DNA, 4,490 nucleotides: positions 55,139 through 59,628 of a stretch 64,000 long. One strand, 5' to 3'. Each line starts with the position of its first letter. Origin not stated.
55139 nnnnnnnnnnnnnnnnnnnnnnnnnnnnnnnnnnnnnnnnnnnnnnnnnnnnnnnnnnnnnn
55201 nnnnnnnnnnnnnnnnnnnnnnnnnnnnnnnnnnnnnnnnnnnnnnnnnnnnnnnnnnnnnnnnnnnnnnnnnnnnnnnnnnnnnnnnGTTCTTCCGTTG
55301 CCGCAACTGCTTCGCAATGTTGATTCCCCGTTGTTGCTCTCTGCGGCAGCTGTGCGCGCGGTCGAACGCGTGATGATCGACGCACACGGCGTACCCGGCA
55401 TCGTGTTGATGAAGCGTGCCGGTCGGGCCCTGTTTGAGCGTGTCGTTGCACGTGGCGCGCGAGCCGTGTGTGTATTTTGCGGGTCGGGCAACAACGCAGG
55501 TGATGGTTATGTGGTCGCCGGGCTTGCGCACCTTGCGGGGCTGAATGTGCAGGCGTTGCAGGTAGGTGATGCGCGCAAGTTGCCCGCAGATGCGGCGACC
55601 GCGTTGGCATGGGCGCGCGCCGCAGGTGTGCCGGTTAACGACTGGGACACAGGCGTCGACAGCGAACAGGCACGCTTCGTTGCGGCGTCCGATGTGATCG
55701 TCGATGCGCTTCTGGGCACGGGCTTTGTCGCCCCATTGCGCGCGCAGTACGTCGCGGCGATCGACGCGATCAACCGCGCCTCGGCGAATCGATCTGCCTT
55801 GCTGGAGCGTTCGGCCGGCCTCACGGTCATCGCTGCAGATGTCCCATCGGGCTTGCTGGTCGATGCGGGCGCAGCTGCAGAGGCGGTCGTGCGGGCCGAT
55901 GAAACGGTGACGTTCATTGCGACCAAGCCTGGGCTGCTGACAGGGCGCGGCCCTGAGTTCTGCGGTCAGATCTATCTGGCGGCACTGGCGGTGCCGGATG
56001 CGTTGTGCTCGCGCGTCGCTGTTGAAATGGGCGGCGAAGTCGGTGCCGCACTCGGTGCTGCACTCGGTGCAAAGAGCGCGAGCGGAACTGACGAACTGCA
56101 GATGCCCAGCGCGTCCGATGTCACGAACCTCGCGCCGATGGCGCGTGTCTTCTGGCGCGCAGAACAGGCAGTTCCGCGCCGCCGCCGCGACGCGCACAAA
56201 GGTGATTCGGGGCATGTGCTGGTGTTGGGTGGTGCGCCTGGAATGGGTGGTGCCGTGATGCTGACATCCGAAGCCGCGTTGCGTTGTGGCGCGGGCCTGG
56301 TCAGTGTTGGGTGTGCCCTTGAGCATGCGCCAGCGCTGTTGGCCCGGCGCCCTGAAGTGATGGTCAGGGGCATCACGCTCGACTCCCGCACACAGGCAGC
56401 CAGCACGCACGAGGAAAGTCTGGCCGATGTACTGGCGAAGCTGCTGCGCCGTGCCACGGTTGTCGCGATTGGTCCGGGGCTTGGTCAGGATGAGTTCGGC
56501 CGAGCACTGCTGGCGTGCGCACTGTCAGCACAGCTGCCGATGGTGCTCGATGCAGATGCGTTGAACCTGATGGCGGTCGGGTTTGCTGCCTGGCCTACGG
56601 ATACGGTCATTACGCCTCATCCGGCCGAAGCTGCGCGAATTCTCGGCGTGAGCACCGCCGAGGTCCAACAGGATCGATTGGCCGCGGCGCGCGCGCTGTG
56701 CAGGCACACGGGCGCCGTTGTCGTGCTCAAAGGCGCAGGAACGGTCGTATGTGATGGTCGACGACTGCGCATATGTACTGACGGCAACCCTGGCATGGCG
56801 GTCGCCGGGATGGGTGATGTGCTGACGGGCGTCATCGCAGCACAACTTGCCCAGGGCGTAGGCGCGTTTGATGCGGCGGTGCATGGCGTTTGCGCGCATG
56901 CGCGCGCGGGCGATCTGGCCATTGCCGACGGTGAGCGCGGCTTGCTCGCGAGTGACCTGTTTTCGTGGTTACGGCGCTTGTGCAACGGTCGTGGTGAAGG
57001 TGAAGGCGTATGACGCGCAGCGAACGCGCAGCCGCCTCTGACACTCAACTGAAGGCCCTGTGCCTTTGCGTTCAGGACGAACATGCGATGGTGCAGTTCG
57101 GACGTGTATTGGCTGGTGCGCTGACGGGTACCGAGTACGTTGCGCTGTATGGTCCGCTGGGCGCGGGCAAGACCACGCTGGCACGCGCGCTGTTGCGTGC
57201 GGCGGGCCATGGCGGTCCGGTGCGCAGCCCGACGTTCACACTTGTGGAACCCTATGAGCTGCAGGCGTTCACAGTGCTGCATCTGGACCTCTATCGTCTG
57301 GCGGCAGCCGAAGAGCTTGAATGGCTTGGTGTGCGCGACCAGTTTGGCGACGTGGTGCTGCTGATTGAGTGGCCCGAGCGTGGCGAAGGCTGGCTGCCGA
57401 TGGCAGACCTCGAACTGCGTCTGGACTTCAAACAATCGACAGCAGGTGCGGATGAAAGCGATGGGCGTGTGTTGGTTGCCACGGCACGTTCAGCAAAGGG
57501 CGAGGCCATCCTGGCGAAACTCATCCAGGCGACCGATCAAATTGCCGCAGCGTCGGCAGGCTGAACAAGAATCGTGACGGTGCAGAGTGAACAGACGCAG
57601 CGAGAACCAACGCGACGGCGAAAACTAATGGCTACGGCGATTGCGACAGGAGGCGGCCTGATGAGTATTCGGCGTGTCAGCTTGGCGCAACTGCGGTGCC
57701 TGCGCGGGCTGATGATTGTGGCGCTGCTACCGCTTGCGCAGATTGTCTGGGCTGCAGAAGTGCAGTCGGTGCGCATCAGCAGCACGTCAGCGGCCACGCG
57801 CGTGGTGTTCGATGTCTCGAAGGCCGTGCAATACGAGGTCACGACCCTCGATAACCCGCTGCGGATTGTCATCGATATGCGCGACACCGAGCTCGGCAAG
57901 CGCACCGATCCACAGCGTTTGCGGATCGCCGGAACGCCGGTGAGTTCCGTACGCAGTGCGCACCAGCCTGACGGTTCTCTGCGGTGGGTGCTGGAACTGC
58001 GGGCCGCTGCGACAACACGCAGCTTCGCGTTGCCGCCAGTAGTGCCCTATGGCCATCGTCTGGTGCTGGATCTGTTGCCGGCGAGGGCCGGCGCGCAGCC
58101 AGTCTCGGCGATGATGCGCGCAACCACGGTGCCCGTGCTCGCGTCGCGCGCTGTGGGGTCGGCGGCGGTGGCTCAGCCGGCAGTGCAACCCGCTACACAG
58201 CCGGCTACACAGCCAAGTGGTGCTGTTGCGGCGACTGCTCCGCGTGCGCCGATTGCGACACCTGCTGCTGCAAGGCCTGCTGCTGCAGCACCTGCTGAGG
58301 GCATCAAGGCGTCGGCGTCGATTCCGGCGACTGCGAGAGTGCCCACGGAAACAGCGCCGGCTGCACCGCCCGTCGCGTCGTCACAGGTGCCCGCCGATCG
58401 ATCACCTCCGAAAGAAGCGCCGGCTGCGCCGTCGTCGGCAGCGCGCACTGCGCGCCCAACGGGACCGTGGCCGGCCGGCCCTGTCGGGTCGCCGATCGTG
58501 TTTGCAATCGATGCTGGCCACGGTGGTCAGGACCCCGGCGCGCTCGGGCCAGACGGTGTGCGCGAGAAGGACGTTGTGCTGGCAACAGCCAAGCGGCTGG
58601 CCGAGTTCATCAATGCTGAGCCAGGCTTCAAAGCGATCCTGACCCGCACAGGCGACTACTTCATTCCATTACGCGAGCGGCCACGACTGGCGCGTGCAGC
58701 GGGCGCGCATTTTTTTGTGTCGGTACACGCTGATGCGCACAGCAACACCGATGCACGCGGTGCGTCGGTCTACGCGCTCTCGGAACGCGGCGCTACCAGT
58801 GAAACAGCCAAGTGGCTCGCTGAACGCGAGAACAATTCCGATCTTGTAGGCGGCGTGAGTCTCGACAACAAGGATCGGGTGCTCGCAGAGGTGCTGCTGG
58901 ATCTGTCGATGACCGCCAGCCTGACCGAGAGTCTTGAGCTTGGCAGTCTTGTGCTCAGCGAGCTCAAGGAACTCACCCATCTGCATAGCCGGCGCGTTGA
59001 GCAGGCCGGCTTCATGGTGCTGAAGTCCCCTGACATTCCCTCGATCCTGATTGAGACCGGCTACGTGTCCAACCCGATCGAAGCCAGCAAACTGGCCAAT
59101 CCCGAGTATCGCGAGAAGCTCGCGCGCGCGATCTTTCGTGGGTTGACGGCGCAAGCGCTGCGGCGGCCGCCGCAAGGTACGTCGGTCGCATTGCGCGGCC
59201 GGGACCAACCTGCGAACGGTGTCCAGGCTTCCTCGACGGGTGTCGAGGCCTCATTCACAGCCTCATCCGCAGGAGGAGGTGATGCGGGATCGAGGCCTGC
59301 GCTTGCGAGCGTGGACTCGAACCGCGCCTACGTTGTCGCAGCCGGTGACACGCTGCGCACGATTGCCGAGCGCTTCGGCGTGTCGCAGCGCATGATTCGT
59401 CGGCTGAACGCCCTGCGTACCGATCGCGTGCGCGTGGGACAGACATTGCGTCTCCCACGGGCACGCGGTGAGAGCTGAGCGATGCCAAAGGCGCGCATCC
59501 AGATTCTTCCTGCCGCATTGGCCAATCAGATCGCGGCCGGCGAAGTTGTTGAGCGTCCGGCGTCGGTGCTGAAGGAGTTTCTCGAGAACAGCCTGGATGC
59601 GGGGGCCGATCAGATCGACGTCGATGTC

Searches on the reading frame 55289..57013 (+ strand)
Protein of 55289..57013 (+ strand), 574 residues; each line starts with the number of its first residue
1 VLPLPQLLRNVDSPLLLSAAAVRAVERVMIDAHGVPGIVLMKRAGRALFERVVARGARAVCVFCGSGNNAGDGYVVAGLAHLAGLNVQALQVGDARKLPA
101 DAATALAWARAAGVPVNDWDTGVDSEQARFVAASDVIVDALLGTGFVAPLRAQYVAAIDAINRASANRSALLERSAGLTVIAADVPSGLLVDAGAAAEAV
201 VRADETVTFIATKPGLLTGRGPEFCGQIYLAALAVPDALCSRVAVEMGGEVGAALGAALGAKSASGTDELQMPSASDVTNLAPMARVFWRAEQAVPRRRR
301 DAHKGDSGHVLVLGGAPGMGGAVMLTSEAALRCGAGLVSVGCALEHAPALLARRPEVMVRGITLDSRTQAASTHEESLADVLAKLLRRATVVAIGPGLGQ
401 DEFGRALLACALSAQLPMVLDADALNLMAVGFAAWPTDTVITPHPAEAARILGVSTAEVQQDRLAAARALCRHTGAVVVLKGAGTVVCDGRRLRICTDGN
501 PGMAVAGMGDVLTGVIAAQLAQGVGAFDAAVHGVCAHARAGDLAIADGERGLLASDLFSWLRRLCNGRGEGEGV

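Call 30: search_protein_families(library=pfam, proteins=[window:55289-57013:+], max_evalue=0.00001)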
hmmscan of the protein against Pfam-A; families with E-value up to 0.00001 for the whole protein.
window:55289-57013:+ (574 aa): 4 families
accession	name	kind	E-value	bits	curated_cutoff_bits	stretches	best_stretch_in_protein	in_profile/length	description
PF01256.23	Carb_kinase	-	6e-56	190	27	1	310-560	1-239/242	NAD(P)H-hydrate dehydratase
PF03853.21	YjeF_N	-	2e-35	122.7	24.9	1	39-215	3-169/169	YjeF-related protein N-terminus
PF02110.20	HK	-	4.2e-08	33.3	27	1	449-549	126-227/247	Hydroxyethylthiazole kinase family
PF08543.17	Phos_pyr_kin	-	9.3e-06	25.6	27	0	435-530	117-221/246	Phosphomethylpyrimidine kinase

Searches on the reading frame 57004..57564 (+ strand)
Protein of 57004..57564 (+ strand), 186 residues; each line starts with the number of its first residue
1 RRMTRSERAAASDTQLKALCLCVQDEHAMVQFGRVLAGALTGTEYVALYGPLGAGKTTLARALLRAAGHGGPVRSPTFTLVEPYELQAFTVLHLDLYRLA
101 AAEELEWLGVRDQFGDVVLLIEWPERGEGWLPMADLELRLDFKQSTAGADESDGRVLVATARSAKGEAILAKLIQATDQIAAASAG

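Call 30: search_protein_families(library=pfam, proteins=[window:57004-57564:+], max_evalue=0.00001)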
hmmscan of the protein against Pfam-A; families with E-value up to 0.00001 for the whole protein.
window:57004-57564:+ (186 aa): 1 family
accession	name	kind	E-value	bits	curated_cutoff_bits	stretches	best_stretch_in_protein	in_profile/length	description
PF02367.23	TsaE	-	4.2e-34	117.7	26.6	1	24-142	2-120/128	Threonylcarbamoyl adenosine biosynthesis protein TsaE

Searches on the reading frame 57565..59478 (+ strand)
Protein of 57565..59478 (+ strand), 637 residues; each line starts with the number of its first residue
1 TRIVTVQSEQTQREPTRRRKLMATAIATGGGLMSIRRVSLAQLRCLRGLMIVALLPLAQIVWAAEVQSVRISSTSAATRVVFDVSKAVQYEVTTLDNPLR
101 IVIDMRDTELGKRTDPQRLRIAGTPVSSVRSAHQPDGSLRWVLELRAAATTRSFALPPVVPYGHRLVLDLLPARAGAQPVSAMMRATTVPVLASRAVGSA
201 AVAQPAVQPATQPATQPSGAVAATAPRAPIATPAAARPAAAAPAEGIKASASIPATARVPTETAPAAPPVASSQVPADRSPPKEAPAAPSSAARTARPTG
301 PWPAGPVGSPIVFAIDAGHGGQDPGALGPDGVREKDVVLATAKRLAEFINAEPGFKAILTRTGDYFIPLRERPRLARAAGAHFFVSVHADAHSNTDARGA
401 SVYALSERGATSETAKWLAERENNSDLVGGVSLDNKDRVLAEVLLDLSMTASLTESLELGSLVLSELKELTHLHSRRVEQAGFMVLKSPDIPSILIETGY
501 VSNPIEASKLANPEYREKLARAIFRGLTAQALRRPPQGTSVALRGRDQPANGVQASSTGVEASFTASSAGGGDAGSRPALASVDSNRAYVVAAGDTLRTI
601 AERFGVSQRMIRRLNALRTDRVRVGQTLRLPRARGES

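Call 30: search_protein_families(library=pfam, proteins=[window:57565-59478:+], max_evalue=0.00001)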
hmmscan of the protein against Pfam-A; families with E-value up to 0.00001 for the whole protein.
window:57565-59478:+ (637 aa): 3 families
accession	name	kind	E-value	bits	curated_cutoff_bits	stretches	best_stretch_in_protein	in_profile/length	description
PF01520.23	Amidase_3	-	7.1e-46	156.9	27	1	314-528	2-173/174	N-acetylmuramoyl-L-alanine amidase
PF11741.13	AMIN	-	5e-13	49.5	20.5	1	69-170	2-101/101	AMIN domain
PF01476.26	LysM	-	2.5e-11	43.8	20.9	1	589-631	1-43/43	LysM domain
